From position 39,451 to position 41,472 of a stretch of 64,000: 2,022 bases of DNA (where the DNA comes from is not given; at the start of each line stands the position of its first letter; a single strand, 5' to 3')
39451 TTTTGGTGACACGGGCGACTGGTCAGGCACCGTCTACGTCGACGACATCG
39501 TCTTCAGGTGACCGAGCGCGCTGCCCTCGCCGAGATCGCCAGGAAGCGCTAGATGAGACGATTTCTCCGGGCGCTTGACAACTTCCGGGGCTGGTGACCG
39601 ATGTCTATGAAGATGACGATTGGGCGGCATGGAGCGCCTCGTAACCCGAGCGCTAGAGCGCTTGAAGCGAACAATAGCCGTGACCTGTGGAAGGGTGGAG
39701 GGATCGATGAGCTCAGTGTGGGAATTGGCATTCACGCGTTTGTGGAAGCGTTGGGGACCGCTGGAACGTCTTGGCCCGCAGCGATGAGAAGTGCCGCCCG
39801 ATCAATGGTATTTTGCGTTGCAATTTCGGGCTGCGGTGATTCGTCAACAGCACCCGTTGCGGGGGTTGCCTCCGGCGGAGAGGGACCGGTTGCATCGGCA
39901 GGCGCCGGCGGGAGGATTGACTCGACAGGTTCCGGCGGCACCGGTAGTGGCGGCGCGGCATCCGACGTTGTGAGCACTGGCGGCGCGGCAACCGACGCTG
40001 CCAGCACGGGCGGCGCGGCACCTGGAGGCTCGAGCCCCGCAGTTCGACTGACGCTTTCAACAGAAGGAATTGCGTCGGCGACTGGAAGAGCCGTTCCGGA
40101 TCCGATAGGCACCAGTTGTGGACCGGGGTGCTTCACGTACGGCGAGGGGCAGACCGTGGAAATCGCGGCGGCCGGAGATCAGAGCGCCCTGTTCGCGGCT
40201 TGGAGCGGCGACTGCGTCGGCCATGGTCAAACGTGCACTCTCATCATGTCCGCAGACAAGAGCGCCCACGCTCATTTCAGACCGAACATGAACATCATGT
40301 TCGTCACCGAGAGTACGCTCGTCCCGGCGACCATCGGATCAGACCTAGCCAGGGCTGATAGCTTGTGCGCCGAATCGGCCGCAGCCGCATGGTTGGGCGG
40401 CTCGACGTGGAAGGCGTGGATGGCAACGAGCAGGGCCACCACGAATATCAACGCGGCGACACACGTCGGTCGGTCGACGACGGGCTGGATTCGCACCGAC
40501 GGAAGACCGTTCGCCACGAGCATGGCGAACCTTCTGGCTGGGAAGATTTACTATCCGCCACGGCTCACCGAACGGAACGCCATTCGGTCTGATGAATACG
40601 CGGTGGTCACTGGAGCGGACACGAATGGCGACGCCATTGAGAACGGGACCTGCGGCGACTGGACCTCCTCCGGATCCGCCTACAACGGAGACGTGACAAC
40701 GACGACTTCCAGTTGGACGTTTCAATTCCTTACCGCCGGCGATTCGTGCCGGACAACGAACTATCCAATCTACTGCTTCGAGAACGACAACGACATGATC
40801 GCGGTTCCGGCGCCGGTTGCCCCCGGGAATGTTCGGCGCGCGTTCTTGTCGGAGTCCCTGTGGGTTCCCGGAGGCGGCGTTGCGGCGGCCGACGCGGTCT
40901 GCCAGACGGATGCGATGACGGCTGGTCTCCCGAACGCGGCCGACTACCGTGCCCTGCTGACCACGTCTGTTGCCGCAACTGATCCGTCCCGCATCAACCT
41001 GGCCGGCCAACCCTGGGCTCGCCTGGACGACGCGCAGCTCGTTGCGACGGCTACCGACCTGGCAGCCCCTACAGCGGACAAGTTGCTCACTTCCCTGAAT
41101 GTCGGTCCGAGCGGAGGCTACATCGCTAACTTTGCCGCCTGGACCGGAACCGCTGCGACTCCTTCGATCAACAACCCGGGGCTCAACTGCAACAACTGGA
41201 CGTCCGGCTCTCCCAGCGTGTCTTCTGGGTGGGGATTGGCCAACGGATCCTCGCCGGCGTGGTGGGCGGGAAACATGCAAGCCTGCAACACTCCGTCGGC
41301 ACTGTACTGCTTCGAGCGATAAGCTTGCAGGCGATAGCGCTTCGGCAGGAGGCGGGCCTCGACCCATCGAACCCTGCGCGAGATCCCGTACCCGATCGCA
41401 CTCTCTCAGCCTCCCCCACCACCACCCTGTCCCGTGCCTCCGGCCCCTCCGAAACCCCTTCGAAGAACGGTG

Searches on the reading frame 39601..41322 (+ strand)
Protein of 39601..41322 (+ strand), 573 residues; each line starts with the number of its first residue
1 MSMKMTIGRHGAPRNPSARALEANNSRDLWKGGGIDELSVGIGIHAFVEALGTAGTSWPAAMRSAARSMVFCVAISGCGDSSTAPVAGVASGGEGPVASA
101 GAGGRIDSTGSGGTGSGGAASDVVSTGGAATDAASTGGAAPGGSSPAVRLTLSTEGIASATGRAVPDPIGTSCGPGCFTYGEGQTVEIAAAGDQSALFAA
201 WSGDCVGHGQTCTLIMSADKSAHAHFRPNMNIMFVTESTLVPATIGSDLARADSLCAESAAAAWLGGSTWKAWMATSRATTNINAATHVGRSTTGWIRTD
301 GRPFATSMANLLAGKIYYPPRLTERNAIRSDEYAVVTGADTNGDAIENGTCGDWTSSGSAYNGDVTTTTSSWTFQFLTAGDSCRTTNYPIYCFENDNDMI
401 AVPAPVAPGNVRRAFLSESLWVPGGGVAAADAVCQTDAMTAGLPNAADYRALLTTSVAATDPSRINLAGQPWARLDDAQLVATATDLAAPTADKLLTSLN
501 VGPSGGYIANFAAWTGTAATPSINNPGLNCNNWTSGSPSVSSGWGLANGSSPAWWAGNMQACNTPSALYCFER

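Call 61: search_protein_families(library=pfam, proteins=[window:39601-41322:+], max_evalue=0.001)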
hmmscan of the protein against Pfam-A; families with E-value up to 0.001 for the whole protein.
window:39601-41322:+ (573 aa): 2 families
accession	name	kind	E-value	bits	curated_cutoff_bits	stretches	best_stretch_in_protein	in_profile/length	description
PF07588.17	DUF1554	-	1.3e-08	35.2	27.5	1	425-545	9-131/136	Protein of unknown function (DUF1554)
PF18998.6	Flg_new_2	-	0.00016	22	23.6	1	178-229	17-72/73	Divergent InlB B-repeat domain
